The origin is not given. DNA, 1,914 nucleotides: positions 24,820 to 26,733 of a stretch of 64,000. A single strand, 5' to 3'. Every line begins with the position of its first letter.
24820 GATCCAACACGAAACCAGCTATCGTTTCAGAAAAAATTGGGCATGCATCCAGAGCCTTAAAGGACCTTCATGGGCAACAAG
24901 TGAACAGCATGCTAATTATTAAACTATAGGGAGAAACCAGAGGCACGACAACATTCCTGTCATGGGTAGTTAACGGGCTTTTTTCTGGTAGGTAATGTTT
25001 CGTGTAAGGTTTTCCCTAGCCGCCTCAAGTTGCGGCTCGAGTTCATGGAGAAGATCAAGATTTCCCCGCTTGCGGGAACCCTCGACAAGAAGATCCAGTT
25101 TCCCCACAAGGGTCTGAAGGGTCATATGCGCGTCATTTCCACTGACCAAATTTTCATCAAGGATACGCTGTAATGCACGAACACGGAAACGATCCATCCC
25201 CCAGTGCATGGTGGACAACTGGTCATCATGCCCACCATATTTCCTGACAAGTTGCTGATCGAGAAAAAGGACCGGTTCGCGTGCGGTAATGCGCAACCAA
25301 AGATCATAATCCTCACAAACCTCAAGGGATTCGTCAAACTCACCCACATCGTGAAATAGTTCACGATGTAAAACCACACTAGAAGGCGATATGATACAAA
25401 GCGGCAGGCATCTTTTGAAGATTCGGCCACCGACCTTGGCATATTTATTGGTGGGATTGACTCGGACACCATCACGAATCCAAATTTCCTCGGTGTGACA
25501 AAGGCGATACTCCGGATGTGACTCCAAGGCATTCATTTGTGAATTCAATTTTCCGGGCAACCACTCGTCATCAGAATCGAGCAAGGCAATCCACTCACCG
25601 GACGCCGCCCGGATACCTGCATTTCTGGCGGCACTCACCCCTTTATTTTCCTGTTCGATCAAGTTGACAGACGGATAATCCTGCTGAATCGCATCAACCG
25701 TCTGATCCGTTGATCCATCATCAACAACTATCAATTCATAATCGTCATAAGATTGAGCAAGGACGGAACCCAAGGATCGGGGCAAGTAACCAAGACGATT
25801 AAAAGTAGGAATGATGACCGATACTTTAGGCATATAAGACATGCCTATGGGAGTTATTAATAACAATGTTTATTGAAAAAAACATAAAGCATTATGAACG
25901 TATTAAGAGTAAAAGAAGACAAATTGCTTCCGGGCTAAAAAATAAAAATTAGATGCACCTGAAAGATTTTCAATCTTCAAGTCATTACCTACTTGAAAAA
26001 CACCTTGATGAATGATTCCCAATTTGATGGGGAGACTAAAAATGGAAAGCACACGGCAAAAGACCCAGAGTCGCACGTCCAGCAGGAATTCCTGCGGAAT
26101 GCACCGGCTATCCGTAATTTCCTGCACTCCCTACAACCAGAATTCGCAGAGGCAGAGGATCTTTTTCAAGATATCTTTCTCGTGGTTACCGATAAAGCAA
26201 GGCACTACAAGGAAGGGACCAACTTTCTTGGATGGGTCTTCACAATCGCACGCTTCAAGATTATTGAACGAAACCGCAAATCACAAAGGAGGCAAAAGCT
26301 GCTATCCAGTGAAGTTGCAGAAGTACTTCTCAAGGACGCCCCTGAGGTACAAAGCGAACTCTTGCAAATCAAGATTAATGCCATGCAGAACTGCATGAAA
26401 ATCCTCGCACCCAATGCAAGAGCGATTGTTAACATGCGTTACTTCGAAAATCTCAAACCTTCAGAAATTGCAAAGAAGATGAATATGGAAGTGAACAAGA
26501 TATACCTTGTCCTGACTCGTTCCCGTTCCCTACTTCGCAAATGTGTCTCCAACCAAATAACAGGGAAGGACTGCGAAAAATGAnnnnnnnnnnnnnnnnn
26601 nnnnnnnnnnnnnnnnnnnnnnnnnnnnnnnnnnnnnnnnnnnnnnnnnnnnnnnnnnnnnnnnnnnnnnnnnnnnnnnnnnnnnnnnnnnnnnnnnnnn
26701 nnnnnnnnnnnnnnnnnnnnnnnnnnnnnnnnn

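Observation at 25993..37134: ECF sigma / FecR anti-sigma cassette followed by two tandem DUF1592-like / DUF1552-like pairs: a putative signal-controlled periplasmic module of unknown function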

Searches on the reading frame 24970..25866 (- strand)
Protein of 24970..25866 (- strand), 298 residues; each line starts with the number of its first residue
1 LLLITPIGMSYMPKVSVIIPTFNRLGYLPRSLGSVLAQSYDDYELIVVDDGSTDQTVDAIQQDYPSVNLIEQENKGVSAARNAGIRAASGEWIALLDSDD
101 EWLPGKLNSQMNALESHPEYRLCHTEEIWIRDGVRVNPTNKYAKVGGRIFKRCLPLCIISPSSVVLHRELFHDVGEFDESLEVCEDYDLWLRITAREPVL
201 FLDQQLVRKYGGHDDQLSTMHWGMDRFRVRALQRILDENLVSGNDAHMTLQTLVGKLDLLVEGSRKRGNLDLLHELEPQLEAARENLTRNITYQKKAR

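Call 10: search_protein_families(library=pfam, proteins=[window:24970-25866:-], max_evalue=0.001)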
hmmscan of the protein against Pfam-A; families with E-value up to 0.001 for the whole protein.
window:24970-25866:- (298 aa): 3 families
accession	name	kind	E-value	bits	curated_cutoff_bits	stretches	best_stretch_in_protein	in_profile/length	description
PF00535.33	Glycos_transf_2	-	2e-35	122.7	23.3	1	16-119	1-108/168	Glycosyl transferase family 2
PF13641.12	Glyco_tranf_2_3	-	8.9e-19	68.8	27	1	13-208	1-210/230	Glycosyltransferase like family 2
PF10111.15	Glyco_tranf_2_2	-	1.4e-14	54.7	27.3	1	38-203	23-210/276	Glycosyltransferase like family 2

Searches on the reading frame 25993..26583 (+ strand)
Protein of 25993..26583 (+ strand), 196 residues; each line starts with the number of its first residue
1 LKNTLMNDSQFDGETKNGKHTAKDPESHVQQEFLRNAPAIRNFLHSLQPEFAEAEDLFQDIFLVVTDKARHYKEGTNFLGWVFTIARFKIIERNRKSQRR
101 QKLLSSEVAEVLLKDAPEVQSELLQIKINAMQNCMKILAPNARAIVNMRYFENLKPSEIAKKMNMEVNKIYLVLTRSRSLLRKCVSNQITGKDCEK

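Call 3: search_protein_families(library=pfam, proteins=[window:25993-26583:+], max_evalue=0.01)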
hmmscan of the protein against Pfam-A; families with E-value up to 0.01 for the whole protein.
window:25993-26583:+ (196 aa): 4 families
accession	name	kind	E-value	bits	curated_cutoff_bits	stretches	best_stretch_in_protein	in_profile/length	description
PF04542.20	Sigma70_r2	-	1.1e-11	44.8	24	1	34-100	3-71/71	Sigma-70 region 2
PF08281.18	Sigma70_r4_2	-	1.1e-07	31.9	25.7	1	129-179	2-52/54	Sigma-70, region 4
PF07638.17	Sigma70_ECF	-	0.00018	21.9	21.1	1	59-172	54-170/185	ECF sigma factor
PF04545.22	Sigma70_r4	-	0.0014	18.5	24.1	1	134-165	1-32/50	Sigma-70, region 4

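Call 69: search_protein_families(library=ncbifam, proteins=[window:25993-26583:+], max_evalue=0.01)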
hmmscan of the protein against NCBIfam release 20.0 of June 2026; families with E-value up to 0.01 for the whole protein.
window:25993-26583:+ (196 aa): 81 families (the best 25 are shown)
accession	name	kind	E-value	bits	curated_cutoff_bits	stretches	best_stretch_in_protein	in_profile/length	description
TIGR02989.1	Sig-70_gvs1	subfamily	2.7e-35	121.6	124.55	1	33-185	7-158/158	RNA polymerase sigma-70 factor, Rhodopirellula/Verrucomicrobium family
TIGR02937.1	sigma70-ECF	superfamily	1e-20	74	42.9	1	31-184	5-164/165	sigma-70 family RNA polymerase sigma factor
TIGR02950.1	SigM_subfam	subfamily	2.3e-18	66.5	147.95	1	38-184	11-157/159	RNA polymerase sigma factor, SigM family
TIGR02952.1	Sig70_famx2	equivalog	2.9e-17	63.1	206.45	1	52-182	36-167/170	ECF subfamily RNA polymerase sigma factor, BldN family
NF058625.1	sigma_PG0214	equivalog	4.6e-17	62.2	130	1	46-188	23-164/170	GFO_1088 family ECF-type sigma factor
NF009166.1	PRK12513.1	equivalog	9.1e-16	58.1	206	1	39-164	34-165/193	RNA polymerase sigma factor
TIGR02985.1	Sig70_bacteroi1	subfamily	7.4e-15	55.5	126.4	1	33-183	7-160/162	RNA polymerase sigma-70 factor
NF004113.0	PRK05602.1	equivalog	8e-15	55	208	1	38-188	56-204/211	RNA polymerase sigma factor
NF009172.0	PRK12519.1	subfamily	1.2e-14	54.4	222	1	51-171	53-175/194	RNA polymerase sigma factor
TIGR02959.1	SigZ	equivalog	1.3e-14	54.4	168.65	1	40-186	8-149/170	RNA polymerase sigma factor SigZ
NF007215.0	PRK09637.1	equivalog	1.4e-14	54.5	212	1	32-185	6-154/181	RNA polymerase sigma factor SigZ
NF009168.0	PRK12515.1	subfamily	1.5e-13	50.7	236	1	28-171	23-165/189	RNA polymerase sigma factor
NF007230.0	PRK09648.1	subfamily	2.2e-13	50.4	209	1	47-185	50-189/195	RNA polymerase sigma factor ShbA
NF009165.0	PRK12512.1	equivalog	2.3e-13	50.2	198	1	40-183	35-177/184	RNA polymerase sigma factor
TIGR02943.1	Sig70_famx1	hypoth_equivalog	6.2e-13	49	162.2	2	129-191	123-185/188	RNA polymerase sigma-70 factor, TIGR02943 family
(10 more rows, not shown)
